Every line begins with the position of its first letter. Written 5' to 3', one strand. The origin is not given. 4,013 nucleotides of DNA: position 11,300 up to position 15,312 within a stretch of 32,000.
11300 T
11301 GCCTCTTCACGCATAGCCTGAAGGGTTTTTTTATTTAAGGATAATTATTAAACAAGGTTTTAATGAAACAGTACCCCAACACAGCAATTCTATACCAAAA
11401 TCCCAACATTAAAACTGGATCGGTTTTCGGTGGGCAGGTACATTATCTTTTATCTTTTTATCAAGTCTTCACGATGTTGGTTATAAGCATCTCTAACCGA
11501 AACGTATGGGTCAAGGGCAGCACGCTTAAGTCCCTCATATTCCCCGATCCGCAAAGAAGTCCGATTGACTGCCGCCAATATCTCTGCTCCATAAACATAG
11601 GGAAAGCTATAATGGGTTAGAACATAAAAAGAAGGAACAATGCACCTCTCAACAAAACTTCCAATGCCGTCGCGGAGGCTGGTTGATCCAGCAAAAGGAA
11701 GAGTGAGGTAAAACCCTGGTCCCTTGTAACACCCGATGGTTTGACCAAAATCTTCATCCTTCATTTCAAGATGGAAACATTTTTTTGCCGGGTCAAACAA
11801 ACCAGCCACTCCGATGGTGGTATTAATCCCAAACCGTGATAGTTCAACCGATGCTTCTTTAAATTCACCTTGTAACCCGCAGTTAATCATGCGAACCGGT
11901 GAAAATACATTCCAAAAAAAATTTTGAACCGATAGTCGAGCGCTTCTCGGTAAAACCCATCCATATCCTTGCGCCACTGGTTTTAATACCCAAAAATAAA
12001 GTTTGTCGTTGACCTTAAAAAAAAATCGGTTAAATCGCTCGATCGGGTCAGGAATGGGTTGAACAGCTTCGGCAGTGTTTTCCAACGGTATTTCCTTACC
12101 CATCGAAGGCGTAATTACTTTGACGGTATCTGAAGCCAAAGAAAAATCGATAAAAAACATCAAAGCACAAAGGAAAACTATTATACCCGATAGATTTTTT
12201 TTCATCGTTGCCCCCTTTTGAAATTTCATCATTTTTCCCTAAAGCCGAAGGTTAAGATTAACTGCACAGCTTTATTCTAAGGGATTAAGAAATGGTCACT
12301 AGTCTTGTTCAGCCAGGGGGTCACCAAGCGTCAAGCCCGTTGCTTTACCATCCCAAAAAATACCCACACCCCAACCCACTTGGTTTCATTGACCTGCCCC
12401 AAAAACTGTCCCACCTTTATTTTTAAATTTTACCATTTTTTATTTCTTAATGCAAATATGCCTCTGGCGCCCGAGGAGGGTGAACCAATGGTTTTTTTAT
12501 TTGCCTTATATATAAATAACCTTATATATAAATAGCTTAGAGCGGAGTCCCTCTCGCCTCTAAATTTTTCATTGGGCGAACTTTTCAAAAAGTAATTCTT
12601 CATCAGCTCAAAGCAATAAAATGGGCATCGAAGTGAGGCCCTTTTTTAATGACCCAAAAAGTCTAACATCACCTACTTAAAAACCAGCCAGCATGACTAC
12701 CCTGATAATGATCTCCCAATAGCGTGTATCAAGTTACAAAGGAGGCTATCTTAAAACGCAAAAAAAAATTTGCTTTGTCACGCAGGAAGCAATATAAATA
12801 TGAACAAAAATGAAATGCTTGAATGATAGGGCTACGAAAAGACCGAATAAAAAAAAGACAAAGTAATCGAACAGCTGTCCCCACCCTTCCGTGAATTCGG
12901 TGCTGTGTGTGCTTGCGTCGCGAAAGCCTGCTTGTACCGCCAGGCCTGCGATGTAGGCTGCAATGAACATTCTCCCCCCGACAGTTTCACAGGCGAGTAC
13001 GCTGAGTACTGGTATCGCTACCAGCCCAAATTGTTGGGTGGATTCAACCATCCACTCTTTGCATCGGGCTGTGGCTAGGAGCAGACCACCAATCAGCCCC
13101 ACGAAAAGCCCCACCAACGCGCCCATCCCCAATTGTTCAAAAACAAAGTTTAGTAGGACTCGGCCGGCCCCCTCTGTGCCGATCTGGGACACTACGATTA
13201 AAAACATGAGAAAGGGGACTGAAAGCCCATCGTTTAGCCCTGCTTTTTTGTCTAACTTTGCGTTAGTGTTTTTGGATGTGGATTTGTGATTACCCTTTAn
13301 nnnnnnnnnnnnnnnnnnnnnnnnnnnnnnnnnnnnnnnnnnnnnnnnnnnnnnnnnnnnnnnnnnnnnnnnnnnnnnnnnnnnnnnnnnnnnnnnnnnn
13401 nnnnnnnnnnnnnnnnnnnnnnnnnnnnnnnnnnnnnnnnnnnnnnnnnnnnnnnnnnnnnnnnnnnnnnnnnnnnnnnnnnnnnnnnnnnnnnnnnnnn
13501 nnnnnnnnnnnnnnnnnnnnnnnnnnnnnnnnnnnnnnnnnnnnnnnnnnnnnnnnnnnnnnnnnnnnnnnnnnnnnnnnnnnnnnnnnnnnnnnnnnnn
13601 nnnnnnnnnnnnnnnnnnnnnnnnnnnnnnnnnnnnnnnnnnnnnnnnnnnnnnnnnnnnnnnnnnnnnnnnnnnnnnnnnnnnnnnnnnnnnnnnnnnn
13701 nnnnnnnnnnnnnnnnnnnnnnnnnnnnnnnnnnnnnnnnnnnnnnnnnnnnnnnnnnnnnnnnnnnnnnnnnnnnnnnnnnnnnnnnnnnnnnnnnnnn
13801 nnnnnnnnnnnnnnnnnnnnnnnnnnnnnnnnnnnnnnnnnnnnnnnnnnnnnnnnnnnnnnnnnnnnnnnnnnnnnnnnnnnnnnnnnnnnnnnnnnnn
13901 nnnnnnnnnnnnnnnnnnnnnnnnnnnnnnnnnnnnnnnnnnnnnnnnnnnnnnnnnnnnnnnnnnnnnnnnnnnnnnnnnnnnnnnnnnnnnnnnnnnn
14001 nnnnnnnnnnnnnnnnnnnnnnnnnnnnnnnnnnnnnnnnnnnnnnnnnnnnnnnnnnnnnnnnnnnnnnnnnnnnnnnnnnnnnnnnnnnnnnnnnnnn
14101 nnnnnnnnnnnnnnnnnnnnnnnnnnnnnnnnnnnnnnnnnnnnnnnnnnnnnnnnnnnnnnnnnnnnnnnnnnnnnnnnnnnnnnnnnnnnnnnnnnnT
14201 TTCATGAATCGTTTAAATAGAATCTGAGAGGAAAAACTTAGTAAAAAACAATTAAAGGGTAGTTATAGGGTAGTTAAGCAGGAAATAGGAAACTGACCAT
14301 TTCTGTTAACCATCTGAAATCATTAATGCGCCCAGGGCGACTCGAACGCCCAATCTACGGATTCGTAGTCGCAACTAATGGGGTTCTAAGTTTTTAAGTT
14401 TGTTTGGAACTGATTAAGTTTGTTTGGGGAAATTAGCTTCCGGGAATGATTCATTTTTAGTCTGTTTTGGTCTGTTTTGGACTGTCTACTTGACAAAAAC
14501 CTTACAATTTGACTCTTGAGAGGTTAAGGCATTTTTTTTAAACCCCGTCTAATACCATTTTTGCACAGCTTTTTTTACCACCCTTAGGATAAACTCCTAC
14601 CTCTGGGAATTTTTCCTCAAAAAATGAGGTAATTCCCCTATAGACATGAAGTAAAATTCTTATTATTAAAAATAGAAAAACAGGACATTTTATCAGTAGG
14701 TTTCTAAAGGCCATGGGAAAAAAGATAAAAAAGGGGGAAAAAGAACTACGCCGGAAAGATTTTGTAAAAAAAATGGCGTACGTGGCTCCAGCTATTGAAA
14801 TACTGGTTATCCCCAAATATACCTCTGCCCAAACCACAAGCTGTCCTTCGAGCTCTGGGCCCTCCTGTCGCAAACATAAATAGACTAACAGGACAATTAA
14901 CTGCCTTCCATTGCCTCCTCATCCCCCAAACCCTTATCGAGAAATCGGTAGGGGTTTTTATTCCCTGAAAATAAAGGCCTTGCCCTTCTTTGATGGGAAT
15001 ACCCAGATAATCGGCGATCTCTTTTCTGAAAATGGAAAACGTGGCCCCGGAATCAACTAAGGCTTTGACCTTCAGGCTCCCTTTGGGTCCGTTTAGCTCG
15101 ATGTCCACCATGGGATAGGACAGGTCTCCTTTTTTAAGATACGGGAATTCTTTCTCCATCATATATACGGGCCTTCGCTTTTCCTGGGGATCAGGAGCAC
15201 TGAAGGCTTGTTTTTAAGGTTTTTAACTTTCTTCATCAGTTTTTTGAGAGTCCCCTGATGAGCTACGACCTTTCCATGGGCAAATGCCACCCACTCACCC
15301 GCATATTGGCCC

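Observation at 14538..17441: Compact six-gene minus-strand module: XRE, wHTH Rep-like, RuvC-like x2, DUF5678, retropepsin-like protease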

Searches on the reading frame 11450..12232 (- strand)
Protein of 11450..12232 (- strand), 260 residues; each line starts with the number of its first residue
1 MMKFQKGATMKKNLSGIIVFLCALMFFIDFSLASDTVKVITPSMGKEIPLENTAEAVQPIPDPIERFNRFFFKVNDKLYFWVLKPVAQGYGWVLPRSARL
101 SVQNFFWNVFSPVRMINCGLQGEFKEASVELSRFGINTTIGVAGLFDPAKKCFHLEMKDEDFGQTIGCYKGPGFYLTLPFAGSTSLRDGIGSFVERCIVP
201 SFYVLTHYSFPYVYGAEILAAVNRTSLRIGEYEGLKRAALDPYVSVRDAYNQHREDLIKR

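Call 8: search_protein_families(library=pfam, proteins=[window:11450-12232:-], max_evalue=0.01)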
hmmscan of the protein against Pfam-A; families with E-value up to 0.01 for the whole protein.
window:11450-12232:- (260 aa): 1 family
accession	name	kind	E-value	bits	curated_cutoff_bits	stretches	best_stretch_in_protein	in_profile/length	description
PF04333.18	MlaA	-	1.2e-58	198.4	25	1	62-255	3-193/195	MlaA lipoprotein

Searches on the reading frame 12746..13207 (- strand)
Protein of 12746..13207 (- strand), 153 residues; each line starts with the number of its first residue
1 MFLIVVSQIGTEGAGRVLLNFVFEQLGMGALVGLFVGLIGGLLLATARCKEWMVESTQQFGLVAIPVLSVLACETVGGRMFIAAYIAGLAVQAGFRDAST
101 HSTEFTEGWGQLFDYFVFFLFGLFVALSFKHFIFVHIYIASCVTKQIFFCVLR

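Call 8: search_protein_families(library=pfam, proteins=[window:12746-13207:-], max_evalue=0.01)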
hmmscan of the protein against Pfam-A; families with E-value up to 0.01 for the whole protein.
window:12746-13207:- (153 aa): 1 family
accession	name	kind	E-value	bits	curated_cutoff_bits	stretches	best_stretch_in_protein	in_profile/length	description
PF00999.27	Na_H_Exchanger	-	7.6e-06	25.4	26.2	1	15-145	166-301/375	Sodium/hydrogen exchanger, transmembrane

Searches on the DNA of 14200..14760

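Call 61: search_rna_families(source=window, start=14200, end=14760, threshold=evalue, max_evalue=1, show_alignments=2)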
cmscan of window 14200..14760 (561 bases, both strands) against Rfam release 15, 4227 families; matches with E-value up to 1: 2.
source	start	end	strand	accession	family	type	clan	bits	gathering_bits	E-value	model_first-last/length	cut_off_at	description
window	14326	14386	+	RF04354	Plastid-ycf2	Cis-reg;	-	18.9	65.7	0.34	1-75/75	no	Plastid-ycf2 5UTR RNA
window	14572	14695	+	RF01578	RUF1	Gene; sRNA;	-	17.9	70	0.56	1-264/264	no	Plasmodium RNA of unkown function RUF1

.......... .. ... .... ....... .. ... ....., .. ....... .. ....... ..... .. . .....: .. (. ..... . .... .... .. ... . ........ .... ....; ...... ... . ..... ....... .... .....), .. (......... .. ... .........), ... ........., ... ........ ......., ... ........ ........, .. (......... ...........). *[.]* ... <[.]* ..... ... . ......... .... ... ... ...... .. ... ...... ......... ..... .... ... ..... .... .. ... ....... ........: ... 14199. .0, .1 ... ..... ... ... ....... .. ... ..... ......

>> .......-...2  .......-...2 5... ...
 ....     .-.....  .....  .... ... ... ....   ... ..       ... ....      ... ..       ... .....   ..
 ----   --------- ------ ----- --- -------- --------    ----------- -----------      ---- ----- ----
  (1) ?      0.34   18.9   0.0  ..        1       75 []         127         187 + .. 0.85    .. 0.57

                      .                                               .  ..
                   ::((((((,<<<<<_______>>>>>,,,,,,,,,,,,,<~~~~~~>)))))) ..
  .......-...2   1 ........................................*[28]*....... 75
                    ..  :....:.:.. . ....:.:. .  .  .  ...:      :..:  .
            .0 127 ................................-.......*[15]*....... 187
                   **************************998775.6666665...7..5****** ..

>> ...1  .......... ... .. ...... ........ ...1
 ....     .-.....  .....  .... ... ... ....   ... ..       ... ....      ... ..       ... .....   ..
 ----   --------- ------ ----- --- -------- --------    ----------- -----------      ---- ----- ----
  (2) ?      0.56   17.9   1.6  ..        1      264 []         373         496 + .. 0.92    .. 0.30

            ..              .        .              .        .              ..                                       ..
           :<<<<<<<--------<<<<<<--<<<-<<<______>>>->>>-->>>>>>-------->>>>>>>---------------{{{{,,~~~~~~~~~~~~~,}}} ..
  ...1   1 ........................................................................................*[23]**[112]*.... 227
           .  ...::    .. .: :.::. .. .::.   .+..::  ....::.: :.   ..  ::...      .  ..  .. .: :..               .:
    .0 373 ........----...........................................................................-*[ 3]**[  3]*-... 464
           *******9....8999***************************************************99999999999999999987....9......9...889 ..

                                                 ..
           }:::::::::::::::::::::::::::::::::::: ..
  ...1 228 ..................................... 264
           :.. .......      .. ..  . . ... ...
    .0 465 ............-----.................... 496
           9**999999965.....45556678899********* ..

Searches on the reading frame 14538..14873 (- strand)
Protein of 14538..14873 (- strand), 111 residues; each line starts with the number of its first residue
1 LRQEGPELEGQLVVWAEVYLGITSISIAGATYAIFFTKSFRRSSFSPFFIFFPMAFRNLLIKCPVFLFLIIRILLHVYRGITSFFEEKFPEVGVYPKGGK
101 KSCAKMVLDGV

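Call 3: search_protein_families(library=pfam, proteins=[window:14538-14873:-], max_evalue=1)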
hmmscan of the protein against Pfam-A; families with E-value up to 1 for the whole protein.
window:14538-14873:- (111 aa): 0 families

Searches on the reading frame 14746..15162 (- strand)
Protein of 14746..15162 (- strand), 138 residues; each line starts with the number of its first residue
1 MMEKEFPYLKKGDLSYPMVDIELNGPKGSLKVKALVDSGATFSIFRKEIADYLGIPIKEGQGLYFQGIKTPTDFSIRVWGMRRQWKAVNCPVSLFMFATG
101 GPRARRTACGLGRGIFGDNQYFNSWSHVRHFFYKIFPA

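Call 3: search_protein_families(library=pfam, proteins=[window:14746-15162:-], max_evalue=1)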
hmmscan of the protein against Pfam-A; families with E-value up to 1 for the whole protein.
window:14746-15162:- (138 aa): 5 families
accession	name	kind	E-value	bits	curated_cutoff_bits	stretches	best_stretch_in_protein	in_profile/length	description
PF13650.11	Asp_protease_2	-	3.9e-05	24.7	24.3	1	20-61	2-39/90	Aspartyl protease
PF13975.11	gag-asp_proteas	-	0.00026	22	28.2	1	31-60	9-38/92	gag-polyprotein putative aspartyl protease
PF12384.13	Peptidase_A2B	-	0.0035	17.4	21.2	1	30-68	44-82/177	Ty3 transposon peptidase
PF09668.16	Asp_protease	-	0.051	14.2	26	1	19-55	12-44/109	Aspartyl protease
PF00077.25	RVP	-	0.056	14.2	20.7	1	17-47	5-31/101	Retroviral aspartyl protease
